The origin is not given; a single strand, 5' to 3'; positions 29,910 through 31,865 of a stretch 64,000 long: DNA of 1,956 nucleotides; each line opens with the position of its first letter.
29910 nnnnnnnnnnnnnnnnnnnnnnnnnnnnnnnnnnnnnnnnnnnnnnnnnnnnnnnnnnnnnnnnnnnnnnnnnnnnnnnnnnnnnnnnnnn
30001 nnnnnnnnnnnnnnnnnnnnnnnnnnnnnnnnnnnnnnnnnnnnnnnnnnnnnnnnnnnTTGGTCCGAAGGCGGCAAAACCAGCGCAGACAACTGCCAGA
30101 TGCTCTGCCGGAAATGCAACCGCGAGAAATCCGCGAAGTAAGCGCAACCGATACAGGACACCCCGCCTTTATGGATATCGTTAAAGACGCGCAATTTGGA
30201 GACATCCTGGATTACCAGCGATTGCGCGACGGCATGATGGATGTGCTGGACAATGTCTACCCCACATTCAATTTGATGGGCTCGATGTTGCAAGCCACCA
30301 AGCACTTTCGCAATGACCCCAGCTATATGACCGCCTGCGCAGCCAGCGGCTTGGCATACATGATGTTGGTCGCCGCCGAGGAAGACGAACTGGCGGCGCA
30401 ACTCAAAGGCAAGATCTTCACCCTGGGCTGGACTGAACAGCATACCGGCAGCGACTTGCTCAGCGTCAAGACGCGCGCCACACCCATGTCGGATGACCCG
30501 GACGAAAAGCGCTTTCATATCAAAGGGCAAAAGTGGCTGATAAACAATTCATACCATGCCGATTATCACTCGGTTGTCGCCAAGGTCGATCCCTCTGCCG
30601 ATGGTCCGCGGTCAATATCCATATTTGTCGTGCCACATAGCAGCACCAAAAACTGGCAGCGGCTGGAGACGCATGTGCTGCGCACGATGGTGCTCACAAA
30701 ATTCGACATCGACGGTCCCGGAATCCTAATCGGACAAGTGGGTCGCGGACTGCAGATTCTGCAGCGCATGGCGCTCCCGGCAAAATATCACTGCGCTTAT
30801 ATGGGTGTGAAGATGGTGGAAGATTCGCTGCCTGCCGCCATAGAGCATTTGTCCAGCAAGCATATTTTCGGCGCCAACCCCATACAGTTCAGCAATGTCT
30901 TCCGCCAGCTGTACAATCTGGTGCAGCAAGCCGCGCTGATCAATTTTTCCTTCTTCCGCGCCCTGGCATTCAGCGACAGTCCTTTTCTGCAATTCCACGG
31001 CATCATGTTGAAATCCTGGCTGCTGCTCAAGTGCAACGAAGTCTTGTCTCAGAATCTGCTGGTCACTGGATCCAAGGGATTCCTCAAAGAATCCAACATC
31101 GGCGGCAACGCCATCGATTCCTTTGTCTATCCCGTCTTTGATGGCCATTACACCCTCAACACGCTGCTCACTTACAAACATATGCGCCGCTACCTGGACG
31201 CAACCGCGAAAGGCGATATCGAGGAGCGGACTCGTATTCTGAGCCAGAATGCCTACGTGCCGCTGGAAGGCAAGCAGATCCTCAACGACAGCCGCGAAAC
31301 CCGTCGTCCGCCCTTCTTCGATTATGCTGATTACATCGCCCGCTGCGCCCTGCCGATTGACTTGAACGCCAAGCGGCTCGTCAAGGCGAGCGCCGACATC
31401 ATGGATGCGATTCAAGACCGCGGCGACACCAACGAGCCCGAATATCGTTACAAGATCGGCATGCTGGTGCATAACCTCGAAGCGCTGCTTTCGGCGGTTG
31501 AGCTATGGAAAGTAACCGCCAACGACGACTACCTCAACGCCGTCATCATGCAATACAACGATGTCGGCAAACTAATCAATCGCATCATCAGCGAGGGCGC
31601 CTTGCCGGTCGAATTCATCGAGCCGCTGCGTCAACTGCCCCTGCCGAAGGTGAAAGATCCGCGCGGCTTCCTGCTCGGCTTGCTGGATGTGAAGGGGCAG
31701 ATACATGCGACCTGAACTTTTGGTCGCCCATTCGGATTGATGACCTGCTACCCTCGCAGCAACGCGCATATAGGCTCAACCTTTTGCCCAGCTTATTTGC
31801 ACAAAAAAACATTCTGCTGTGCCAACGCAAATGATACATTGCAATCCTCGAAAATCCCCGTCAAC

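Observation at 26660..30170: Translationally coupled three-gene cassette: EcoRI-like adenine MTase, ApeA-like HEPN protein and DUF262-HNH nuclease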

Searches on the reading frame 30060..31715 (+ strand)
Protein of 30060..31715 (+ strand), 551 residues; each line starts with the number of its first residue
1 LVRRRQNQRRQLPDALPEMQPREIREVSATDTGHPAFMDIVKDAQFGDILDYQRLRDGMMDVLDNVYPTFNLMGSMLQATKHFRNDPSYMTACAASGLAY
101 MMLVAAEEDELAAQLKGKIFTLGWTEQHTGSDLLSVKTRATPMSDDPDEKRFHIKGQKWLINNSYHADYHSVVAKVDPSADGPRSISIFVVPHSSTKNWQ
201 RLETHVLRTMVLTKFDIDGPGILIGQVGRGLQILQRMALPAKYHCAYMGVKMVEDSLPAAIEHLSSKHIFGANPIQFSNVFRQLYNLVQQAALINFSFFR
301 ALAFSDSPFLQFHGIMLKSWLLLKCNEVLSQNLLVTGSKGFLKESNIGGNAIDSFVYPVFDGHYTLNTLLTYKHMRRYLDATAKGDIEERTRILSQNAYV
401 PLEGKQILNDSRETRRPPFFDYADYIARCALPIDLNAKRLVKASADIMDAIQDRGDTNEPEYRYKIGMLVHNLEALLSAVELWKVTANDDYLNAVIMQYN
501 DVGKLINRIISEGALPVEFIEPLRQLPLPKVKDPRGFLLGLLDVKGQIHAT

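Call 3: search_protein_families(library=pfam, proteins=[window:30060-31715:+], max_evalue=0.01)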
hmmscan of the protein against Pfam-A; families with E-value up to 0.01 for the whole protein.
window:30060-31715:+ (551 aa): 1 family
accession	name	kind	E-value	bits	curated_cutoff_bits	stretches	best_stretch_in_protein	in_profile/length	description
PF02770.24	Acyl-CoA_dh_M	-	1.1e-12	48.4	33.3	1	122-197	2-71/97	Acyl-CoA dehydrogenase, middle domain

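Call 4: search_protein_families(library=padloc, proteins=[window:30060-31715:+], max_evalue=0.01)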
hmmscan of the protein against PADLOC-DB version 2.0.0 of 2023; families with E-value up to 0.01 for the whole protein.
window:30060-31715:+ (551 aa): 0 families

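Call 5: search_protein_families(library=ncbifam, proteins=[window:30060-31715:+], max_evalue=0.01)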
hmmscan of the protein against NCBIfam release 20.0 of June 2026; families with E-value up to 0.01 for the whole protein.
window:30060-31715:+ (551 aa): 9 families
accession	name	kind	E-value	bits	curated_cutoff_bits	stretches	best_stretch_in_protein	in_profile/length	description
NF008594.0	PRK11561.1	equivalog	3.8e-10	38.7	545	1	112-283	172-339/540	isovaleryl-CoA dehydrogenase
NF042972.1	AcrlCoAredClosAcrC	equivalog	4.3e-06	25.7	640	1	118-273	118-273/378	acryloyl-CoA reductase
NF053553.1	prodigi_MBC_PigA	equivalog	1e-05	24.9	500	1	114-273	116-276/381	prodigiosin MBC biosynthesis dehydrogenase PigA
TIGR03207.1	cyc_hxne_CoA_dh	equivalog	4.5e-05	22.3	575.35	1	118-362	114-358/372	cyclohexanecarboxyl-CoA dehydrogenase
NF058590.1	AcCoDHFadEBacil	equivalog_domain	5.5e-05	21.9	600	1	122-179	139-193/586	acyl-CoA dehydrogenase FadE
NF045552.1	GlutCoADH_Des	equivalog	0.00011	21.5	470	1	121-277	123-279/387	glutaryl-CoA dehydrogenase Acd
NF008997.0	PRK12341.1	equivalog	0.00018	20.7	537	1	117-346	116-347/382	acyl-CoA dehydrogenase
TIGR03204.1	pimC_large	equivalog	0.00035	19.6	623.85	1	121-193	124-191/395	pimeloyl-CoA dehydrogenase large subunit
NF045652.1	ProlPCPDhRedW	equivalog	0.00035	19.5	650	1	119-194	117-186/376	L-prolyl-[peptidyl-carrier protein] dehydrogenase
